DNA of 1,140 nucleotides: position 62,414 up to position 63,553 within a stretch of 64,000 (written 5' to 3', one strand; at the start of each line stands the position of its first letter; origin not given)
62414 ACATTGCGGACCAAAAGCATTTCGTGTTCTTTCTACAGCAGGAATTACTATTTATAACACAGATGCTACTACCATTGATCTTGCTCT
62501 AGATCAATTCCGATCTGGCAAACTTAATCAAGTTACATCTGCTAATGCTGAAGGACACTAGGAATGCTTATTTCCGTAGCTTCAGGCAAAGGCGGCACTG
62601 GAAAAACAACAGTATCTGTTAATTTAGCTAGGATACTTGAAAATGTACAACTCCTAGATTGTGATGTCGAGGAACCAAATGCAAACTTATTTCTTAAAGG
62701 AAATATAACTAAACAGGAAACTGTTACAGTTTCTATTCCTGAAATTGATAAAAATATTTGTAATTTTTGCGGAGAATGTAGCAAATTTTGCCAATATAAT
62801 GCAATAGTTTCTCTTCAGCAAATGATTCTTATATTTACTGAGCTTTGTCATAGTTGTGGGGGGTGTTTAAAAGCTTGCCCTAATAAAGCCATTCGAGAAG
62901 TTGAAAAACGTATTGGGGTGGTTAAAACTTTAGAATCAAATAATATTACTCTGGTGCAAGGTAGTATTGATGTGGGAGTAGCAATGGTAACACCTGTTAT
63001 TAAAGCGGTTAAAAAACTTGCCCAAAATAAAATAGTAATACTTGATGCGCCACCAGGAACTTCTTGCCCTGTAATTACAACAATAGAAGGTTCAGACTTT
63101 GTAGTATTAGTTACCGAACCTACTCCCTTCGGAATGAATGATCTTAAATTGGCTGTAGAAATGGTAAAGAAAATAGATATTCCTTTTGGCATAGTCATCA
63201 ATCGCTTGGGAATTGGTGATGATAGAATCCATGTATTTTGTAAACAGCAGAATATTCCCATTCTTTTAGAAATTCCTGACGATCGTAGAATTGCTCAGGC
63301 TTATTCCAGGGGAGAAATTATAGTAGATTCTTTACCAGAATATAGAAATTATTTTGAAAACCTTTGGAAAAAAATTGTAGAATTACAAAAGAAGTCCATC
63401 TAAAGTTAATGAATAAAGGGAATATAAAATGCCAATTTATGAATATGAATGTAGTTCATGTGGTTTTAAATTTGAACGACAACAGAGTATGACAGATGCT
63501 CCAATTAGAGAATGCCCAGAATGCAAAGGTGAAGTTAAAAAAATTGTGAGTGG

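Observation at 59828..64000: Sigma-54 regulated cluster: NifX-like x2, DUF5320-like, two MinD-type ATPases with ferredoxin inserts, FmdB zinc ribbon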

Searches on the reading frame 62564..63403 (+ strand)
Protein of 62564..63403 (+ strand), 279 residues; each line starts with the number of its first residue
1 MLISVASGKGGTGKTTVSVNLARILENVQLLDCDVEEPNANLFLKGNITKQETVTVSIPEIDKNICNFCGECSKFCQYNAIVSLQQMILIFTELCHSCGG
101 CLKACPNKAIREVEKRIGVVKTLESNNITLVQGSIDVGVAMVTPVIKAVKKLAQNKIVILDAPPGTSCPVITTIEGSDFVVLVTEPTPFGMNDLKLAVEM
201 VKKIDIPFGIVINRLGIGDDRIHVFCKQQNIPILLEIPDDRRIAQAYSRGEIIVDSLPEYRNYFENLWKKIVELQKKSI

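Call 5: search_protein_families(library=pfam, proteins=[window:62564-63403:+], max_evalue=0.01)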
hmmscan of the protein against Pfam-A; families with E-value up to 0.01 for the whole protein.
window:62564-63403:+ (279 aa): 15 families
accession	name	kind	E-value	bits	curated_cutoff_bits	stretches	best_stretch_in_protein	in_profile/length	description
PF01656.29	CbiA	-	5e-18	65.7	25.4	1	3-251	1-123/125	CobQ/CobB/MinD/ParA nucleotide binding domain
PF10609.15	ParA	-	5.9e-17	62.4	27.1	2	2-51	5-58/246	NUBPL iron-transfer P-loop NTPase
PF00037.32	Fer4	-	3.1e-11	43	21.1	2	90-111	3-24/24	4Fe-4S binding domain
PF13614.12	AAA_31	-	1.8e-10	41.4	27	1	2-204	3-167/177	AAA domain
PF12837.12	Fer4_6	-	1.4e-07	31.5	25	2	89-110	3-24/24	4Fe-4S binding domain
PF13237.11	Fer4_10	-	1.6e-07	31.6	25.5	2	59-106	2-53/53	4Fe-4S dicluster domain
PF13484.11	Fer4_16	-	7.8e-07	30.2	30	1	95-116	2-23/66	4Fe-4S double cluster binding domain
PF00142.24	Fer4_NifH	-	8.8e-07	29.1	25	1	209-277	178-250/271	4Fe-4S iron sulfur cluster binding proteins, NifH/frxC family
PF13187.11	Fer4_9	-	2.2e-06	28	27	1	66-110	2-52/52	4Fe-4S dicluster domain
PF12838.12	Fer4_7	-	2.6e-06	28.2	27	1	95-115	2-22/52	4Fe-4S dicluster domain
PF14697.11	Fer4_21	-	8.9e-06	26.2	35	1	60-110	2-57/59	4Fe-4S dicluster domain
PF25160.1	LdpA_Fe-S-bd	-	5.3e-05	23.4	27.6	1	72-114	9-47/49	LdpA Fe-S cluster-binding domain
PF13500.12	AAA_26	-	0.00025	21.4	27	0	180-243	131-194/198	AAA domain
PF12797.12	Fer4_2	-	0.00051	20.3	24.5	0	88-106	3-21/22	4Fe-4S binding domain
PF13183.11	Fer4_8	-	0.0015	19.5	27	0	94-107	53-66/68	4Fe-4S dicluster domain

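Call 6: search_protein_families(library=ncbifam, proteins=[window:62564-63403:+], max_evalue=0.01)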
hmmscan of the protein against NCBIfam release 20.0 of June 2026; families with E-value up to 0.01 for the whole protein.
window:62564-63403:+ (279 aa): 68 families (the best 25 are shown)
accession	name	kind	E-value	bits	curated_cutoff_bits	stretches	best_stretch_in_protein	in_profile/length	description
TIGR01969.1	minD_arch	subfamily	5.8e-18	65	201.75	2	145-259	101-216/251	cell division ATPase MinD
NF041136.1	MrpORP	equivalog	1.7e-14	53.9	450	2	158-275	118-252/365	iron-sulfur cluster carrier protein MrpORP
NF041546.1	ParA_partition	equivalog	5.9e-14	52.1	180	2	3-35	2-38/203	ParA family partition ATPase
TIGR02700.1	flavo_MJ0208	hypoth_equivalog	7.1e-10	38.5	251.35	1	52-137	135-221/234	dihydromethanopterin reductase (acceptor)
NF041891.1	hdrA_Methbact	equivalog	5.7e-09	34.7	1300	1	54-111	562-619/762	ferredoxin:CoB-CoM heterodisulfide reductase subunit HdrA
TIGR04105.1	FeFe_hydrog_B1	subfamily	1.1e-08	34.2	450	1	60-127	138-222/462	monomeric [FeFe] hydrogenase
NF040770.1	hetero_SS_HdrA2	exception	1.2e-08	33.5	1100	1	42-112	559-625/777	CoB-CoM heterodisulfide reductase HdrA2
NF038196.1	ferrodoxin_EFR1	subfamily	4e-08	33.6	75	1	64-112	184-231/242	EFR1 family ferrodoxin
NF043069.1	T4HPD_activ_SAM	equivalog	1e-07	31.6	425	1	61-121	48-108/299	trans-4-hydroxy-L-proline dehydratase activase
TIGR01968.1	minD_bact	equivalog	2.1e-07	30.5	212.9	1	2-42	3-47/261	septum site-determining protein MinD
TIGR01944.1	rnfB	subfamily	2.5e-07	30.4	68.7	1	55-115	104-165/190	RnfABCDGE type electron transport complex subunit B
TIGR02179.1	PorD_KorD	subfamily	3.3e-07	30.3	60.05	1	56-115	17-77/78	2-oxoacid:acceptor oxidoreductase, delta subunit, pyruvate/2-ketoisovalerate family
NF005503.0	PRK07118.1-2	equivalog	4.8e-07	29.3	252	1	66-149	140-224/292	RnfABCDGE type electron transport complex subunit B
TIGR04041.1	activase_YjjW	hypoth_equivalog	7.8e-07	28.8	250.2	1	63-116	40-93/276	YjjW family glycine radical enzyme activase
NF040864.1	HgcB_ferredoxin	equivalog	1.2e-06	28.3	99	1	59-130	9-80/93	mercury methylation ferredoxin HgcB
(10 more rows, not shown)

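Call 14: find_encoding_contigs(protein=window:62564-63403:+, flank=10000, max_places=6)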
Protein window:62564-63403:+ (279 aa): no gene with exactly this product is on record in the collection.

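Call 20: find_homologous_proteins(query=window:62564-63403:+, max_evalue=1e-20)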
Query window:62564-63403:+ (279 aa): 8000 proteins with E <= 1e-20 among 8000 candidates; the best 120 are listed.
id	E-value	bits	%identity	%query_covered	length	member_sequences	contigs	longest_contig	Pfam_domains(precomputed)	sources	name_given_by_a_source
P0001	4.0e-180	615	100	100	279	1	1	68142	PF00142.25,PF14697.12,PF10609.16,PF12837.13,PF13484.12,PF12838.13,PF01656.30,PF13614.13,PF00037.33,PF25160.2,PF13237.12,PF13187.12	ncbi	-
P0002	5.3e-126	438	68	100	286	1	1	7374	PF14697.12,PF10609.16,PF01656.30,PF13614.13,PF12837.13,PF00037.33,PF12838.13,PF25160.2,PF13237.12,PF13187.12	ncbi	ncbi:MAG: ATP-binding protein [Pseudomonadota bacterium]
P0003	5.7e-126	437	65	100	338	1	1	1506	PF14697.12,PF10609.16,PF01656.30,PF13614.13,PF12837.13,PF00037.33,PF12838.13,PF25160.2,PF13237.12,PF13187.12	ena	-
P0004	2.3e-125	435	65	99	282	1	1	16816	PF14697.12,PF10609.16,PF01656.30,PF13614.13,PF12837.13,PF00037.33,PF12838.13,PF25160.2,PF13237.12,PF13187.12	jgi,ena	-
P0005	4.9e-125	434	64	100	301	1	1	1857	PF00142.25,PF14697.12,PF10609.16,PF01656.30,PF13614.13,PF12837.13,PF00037.33,PF12838.13,PF25160.2,PF13237.12,PF13187.12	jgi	jgi:MinD superfamily P-loop ATPase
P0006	1.1e-124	433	65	100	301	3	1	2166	PF00142.25,PF14697.12,PF10609.16,PF01656.30,PF13614.13,PF12837.13,PF00037.33,PF12838.13,PF25160.2,PF13237.12,PF13187.12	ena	-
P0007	1.2e-124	433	67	99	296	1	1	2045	PF14697.12,PF10609.16,PF01656.30,PF13614.13,PF12837.13,PF00037.33,PF13484.12,PF12838.13,PF25160.2,PF13237.12,PF13187.12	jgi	jgi:MinD superfamily P-loop ATPase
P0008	2.3e-124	432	64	100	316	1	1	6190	PF14697.12,PF10609.16,PF01656.30,PF13614.13,PF12837.13,PF00037.33,PF12838.13,PF25160.2,PF13237.12,PF13187.12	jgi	jgi:MinD superfamily P-loop ATPase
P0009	3.7e-124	432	65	99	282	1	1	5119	PF14697.12,PF10609.16,PF01656.30,PF13614.13,PF12837.13,PF00037.33,PF12838.13,PF25160.2,PF13237.12,PF13187.12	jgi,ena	-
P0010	6.4e-124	431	64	100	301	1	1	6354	PF14697.12,PF10609.16,PF01656.30,PF13614.13,PF12837.13,PF00037.33,PF12838.13,PF25160.2,PF13237.12,PF13187.12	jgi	jgi:MinD superfamily P-loop ATPase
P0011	7.0e-124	431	63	100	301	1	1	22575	PF14697.12,PF10609.16,PF01656.30,PF13614.13,PF12837.13,PF00037.33,PF12838.13,PF25160.2,PF13237.12,PF13187.12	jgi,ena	-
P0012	1.0e-123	430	66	100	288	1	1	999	PF14697.12,PF10609.16,PF01656.30,PF13614.13,PF12837.13,PF00037.33,PF13484.12,PF12838.13,PF25160.2,PF13237.12,PF13187.12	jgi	jgi:MinD superfamily P-loop ATPase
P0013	2.3e-123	429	66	98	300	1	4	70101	PF14697.12,PF10609.16,PF01656.30,PF13614.13,PF12837.13,PF00037.33,PF12838.13,PF25160.2,PF13237.12,PF13187.12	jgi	jgi:MinD superfamily P-loop ATPase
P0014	2.6e-123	429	66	100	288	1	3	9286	PF14697.12,PF10609.16,PF01656.30,PF13614.13,PF12837.13,PF00037.33,PF13484.12,PF12838.13,PF25160.2,PF13237.12,PF13187.12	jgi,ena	jgi:MinD superfamily P-loop ATPase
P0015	2.6e-123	429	65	99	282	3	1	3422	PF14697.12,PF10609.16,PF01656.30,PF13614.13,PF12837.13,PF00037.33,PF12838.13,PF25160.2,PF13237.12,PF13187.12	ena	-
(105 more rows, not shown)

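Call 21: find_encoding_contigs(protein=P0001, flank=10000, max_places=3)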
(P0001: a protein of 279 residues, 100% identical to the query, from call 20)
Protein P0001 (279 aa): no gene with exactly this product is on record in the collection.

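Call 22: find_encoding_contigs(protein=P0002, flank=10000, max_places=3)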
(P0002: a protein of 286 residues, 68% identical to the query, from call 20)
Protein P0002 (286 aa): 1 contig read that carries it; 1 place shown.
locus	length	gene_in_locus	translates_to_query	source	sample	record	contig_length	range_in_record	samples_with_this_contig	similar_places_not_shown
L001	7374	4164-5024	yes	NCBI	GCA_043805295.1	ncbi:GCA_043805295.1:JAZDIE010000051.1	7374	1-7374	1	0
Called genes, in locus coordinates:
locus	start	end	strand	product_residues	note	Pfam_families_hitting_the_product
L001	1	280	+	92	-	?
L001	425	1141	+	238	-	PF00072:Response_reg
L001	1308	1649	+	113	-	PF06725:3D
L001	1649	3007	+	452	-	PF00989:PAS, PF08448:PAS_4, PF13426:PAS_9, PF00158:Sigma54_activat, PF14532:Sigma54_activ_2, PF07728:AAA_5, PF25601:AAA_lid_14, PF02954:HTH_8, +1 more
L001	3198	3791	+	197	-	PF02579:Nitro_FeMo-Co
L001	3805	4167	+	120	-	PF02579:Nitro_FeMo-Co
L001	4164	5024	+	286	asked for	PF01656:CbiA, PF10609:ParA (weak), PF13614:AAA_31 (weak), PF00037:Fer4 (weak), PF12837:Fer4_6 (weak), PF13237:Fer4_10 (weak), PF14697:Fer4_21, PF12838:Fer4_7 (weak), +3 more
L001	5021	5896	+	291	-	PF01656:CbiA, PF03193:RsgA_GTPase (faint), PF10609:ParA (faint), PF14697:Fer4_21, PF12838:Fer4_7, PF13187:Fer4_9 (weak), PF00037:Fer4 (weak), PF12837:Fer4_6 (weak), +3 more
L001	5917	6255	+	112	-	PF02579:Nitro_FeMo-Co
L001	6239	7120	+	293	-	PF00753:Lactamase_B, PF12706:Lactamase_B_2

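Call 29: find_related_loci(query=A1, collection=genome_contigs, flank=10000)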
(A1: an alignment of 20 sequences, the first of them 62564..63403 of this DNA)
Query A1 (279 aa) in genome_contigs; peptide patterns used: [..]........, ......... (x = any residue, [..] = any of these).
600 stretches matched a pattern (row limit reached: there are more); 545 encode a relative of the query (tblastn E <= 1e-3); the best 80 are kept; 80 distinct loci.
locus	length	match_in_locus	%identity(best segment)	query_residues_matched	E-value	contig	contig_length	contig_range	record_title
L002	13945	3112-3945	64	1-276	1e-122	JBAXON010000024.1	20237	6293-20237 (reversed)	MAG: Deltaproteobacteria bacterium isolate ELA506 MAG506_24, whole genome shotgun sequence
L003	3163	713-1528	64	1-270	9e-127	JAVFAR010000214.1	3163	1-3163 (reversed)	MAG: Trichloromonas sp. isolate BF4_96 NODE_127239_length_3163_cov_12.305007_Biofilm4, whole genome shotgun sequence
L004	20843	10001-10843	62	1-279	2e-119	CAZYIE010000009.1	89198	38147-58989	MAG TPA_asm: uncultured Smithella sp. isolate binchicken_co113_249 genome assembly, contig: NODE_270_length_89198_cov_4.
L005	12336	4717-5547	61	1-275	3e-118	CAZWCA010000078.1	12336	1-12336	MAG TPA_asm: uncultured Smithella sp. isolate SRP216815_co1_312 genome assembly, contig: NODE_6685_length_12336_cov_41.0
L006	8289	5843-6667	61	1-273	7e-117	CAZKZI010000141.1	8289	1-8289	MAG TPA_asm: uncultured Lentisphaeraceae bacterium isolate SRP178699_co1_607 genome assembly, contig: NODE_12231_length_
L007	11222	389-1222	57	1-276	4e-115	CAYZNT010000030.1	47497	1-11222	MAG TPA_asm: uncultured Clostridia bacterium isolate binchicken_co115_135 genome assembly, contig: NODE_1353_length_4749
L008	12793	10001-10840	60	1-278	1e-114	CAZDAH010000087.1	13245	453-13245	MAG TPA_asm: uncultured Ignavibacteria bacterium isolate binchicken_co395_172 genome assembly, contig: NODE_1258_length_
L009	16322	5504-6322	58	1-271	2e-112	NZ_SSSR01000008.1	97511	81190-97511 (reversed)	Propionivibrio limicola strain GolChi1 DSM6832_NODE_8_length_97511_cov_384.666, whole genome shotgun sequence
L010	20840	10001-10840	58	1-278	3e-112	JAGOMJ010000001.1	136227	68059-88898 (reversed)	MAG: Smithella sp. isolate Go_SlDig_bin_11 Go_SlDig_218_length_136227_cov_34.010654, whole genome shotgun sequence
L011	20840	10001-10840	55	1-278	5e-111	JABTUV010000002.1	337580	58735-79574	MAG: bacterium isolate H5_UNCL2 seq002, whole genome shotgun sequence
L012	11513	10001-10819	57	1-271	4e-110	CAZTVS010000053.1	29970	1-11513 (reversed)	MAG TPA_asm: uncultured Acidobacteriota bacterium isolate binchicken_co20_43 genome assembly, contig: NODE_3293_length_2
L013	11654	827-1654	57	1-274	2e-109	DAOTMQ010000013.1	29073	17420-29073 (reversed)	MAG TPA_asm: Kiritimatiellia bacterium isolate AMR_MDS_2917 NODE_1897_length_29073_cov_10.681784, whole genome shotgun s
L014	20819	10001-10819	58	1-271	2e-109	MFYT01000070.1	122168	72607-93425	MAG: Candidatus Raymondbacteria bacterium RIFOXYA2_FULL_49_16 rifoxya2_full_scaffold_41, whole genome shotgun sequence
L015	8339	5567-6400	55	1-276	5e-105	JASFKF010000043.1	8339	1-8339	MAG: Syntrophobacterales bacterium isolate D0608U48metaG_Bin_309 D0608U48metaG_FD_scaffold_271_c1, whole genome shotgun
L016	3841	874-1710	54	1-277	6e-103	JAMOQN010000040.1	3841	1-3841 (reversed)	MAG: Desulfohalobiaceae bacterium isolate 4559-240_metabat2_scaf2bin.103 4559-240_scaffold_14339_c1, whole genome shotgu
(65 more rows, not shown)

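Call 46: search_protein_families(library=pfam, proteins=[L004:14440-15729:+, L010:13992-14903:+, L002:6055-6993:+], max_evalue=0.001)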
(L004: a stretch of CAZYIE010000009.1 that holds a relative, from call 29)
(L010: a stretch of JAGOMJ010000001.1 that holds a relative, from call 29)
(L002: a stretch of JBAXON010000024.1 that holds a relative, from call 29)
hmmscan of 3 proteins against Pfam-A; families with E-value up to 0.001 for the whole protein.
L004:14440-15729:+ (429 aa): 9 families
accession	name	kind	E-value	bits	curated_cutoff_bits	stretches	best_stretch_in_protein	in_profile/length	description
PF10609.15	ParA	-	2.5e-102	341.9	27.1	1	174-418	2-245/246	NUBPL iron-transfer P-loop NTPase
PF01592.21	NifU_N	-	6e-24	85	22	1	15-127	8-124/127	NifU-like N terminal domain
PF01656.29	CbiA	-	2.2e-14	54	25.4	1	178-396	1-123/125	CobQ/CobB/MinD/ParA nucleotide binding domain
PF13614.12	AAA_31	-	1.2e-09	38.8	27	1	177-225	3-50/177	AAA domain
PF09140.17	MipZ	-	3.5e-08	33.5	20.7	1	176-219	1-44/262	ATPase MipZ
PF02374.21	ArsA_ATPase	-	1.9e-05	24.4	24.3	1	176-213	1-38/305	Anion-transporting ATPase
PF00142.24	Fer4_NifH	-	9.1e-05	22.5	25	0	178-222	2-46/271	4Fe-4S iron sulfur cluster binding proteins, NifH/frxC family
PF13481.12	AAA_25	-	0.00019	21.5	27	1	172-206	29-62/195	AAA domain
PF20720.3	nSTAND3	-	0.00035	20.7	27.2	1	175-207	16-48/155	Novel STAND NTPase 3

L010:13992-14903:+ (303 aa): 8 families
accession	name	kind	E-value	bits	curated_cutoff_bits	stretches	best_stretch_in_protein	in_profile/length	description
PF10609.15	ParA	-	1.3e-102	342.9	27.1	1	47-291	2-245/246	NUBPL iron-transfer P-loop NTPase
PF01656.29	CbiA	-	8.1e-15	55.3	25.4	1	51-268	1-122/125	CobQ/CobB/MinD/ParA nucleotide binding domain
PF13614.12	AAA_31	-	2.6e-10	41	27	1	49-89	2-42/177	AAA domain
PF09140.17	MipZ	-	5.3e-08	32.9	20.7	1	50-91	2-43/262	ATPase MipZ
PF00142.24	Fer4_NifH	-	3e-06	27.4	25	1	51-96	2-47/271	4Fe-4S iron sulfur cluster binding proteins, NifH/frxC family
PF02374.21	ArsA_ATPase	-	1.3e-05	25.1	24.3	1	50-86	2-38/305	Anion-transporting ATPase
PF13481.12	AAA_25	-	0.00019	21.6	27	1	45-79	29-62/195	AAA domain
PF20720.3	nSTAND3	-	0.00054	20.1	27.2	1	48-80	16-48/155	Novel STAND NTPase 3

L002:6055-6993:+ (312 aa): 9 families
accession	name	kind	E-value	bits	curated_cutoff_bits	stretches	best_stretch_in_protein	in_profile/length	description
PF10609.15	ParA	-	6.6e-102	340.6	27.1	1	57-301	2-245/246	NUBPL iron-transfer P-loop NTPase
PF01656.29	CbiA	-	1.6e-14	54.4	25.4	1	61-279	1-123/125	CobQ/CobB/MinD/ParA nucleotide binding domain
PF13614.12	AAA_31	-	4.9e-10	40.1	27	1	60-114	3-56/177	AAA domain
PF09140.17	MipZ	-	3e-08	33.7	20.7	1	59-113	1-53/262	ATPase MipZ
PF00142.24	Fer4_NifH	-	2.5e-07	30.9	25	1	61-107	2-48/271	4Fe-4S iron sulfur cluster binding proteins, NifH/frxC family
PF02374.21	ArsA_ATPase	-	9.2e-06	25.5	24.3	1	59-96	1-38/305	Anion-transporting ATPase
PF13481.12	AAA_25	-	0.00029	21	27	1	54-90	28-63/195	AAA domain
PF20720.3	nSTAND3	-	0.00029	21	27.2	1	58-90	16-48/155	Novel STAND NTPase 3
PF03308.22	MeaB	-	0.00033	20.2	23.1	1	49-97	21-71/273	Methylmalonyl Co-A mutase-associated GTPase MeaB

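Call 54: find_encoding_contigs(protein=P0124, flank=10000, max_places=2)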
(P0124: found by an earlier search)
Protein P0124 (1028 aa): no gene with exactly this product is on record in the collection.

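Call 55: find_encoding_contigs(protein=P0122, flank=10000, max_places=2)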
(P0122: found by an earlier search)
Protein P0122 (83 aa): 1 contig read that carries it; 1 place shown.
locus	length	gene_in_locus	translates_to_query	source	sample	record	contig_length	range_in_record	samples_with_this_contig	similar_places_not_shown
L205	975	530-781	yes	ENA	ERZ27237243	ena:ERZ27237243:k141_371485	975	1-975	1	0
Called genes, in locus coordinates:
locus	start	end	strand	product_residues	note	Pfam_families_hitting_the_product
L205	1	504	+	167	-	?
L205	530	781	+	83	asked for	PF09723:Zn_ribbon_8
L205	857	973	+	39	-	?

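Call 66: search_solved_structures(query=window:62564-63403:+, max_evalue=0.001)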
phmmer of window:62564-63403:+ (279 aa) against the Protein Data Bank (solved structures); distinct sequences matched with E-value up to 0.001: 37.
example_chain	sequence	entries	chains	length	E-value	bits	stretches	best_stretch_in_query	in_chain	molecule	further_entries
1g3q_A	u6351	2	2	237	2.1e-09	40.4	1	126-261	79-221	CELL DIVISION INHIBITOR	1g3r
1ion_A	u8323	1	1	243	6.3e-09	38.9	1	143-261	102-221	PROBABLE CELL DIVISION INHIBITOR MIND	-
1hyq_A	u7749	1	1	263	1.3e-08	37.8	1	3-44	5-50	CELL DIVISION INHIBITOR (MIND-1)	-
7np8_A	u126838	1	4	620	2.2e-07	33.8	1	56-116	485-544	Coenzyme F420-dependent sulfite reductase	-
9sw6_G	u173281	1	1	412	3.1e-07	33.3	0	53-133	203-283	Polyferredoxin protein MvhB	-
7npa_A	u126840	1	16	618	4.3e-07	32.8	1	55-115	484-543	Coenzyme F420-dependent sulfite reductase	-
4rz2_A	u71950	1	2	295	7.8e-07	32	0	153-247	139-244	Site-determining protein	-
9tn7_A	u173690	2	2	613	2e-06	30.7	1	54-114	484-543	Coenzyme F420 hydrogenase/dehydrogenase beta subunit domain protein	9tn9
5t5i_G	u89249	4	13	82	2.8e-06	30.2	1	90-132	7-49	Tungsten formylmethanofuran dehydrogenase subunit fwdG | Tungsten formylmethanofuran dehydrogenase, subunit G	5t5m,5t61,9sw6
8zkc_A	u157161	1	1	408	5.4e-06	29.2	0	2-42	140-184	Iron-sulfur cluster carrier protein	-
5odc_A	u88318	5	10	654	5.9e-06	29.1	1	55-121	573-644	Heterodisulfide reductase, subunit A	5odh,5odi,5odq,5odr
4rz3_A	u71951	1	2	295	6.9e-06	28.9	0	153-247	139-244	Site-determining protein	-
6fah_A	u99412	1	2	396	1.5e-05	27.7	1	64-112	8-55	Caffeyl-CoA reductase-Etf complex subunit CarE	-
9eri_B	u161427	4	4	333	4.6e-05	26.2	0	66-113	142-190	Na(+)-translocating ferredoxin:NAD(+) oxidoreductase complex subunit B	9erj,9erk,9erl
7zc6_B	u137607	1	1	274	5.3e-05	26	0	66-116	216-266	RnfB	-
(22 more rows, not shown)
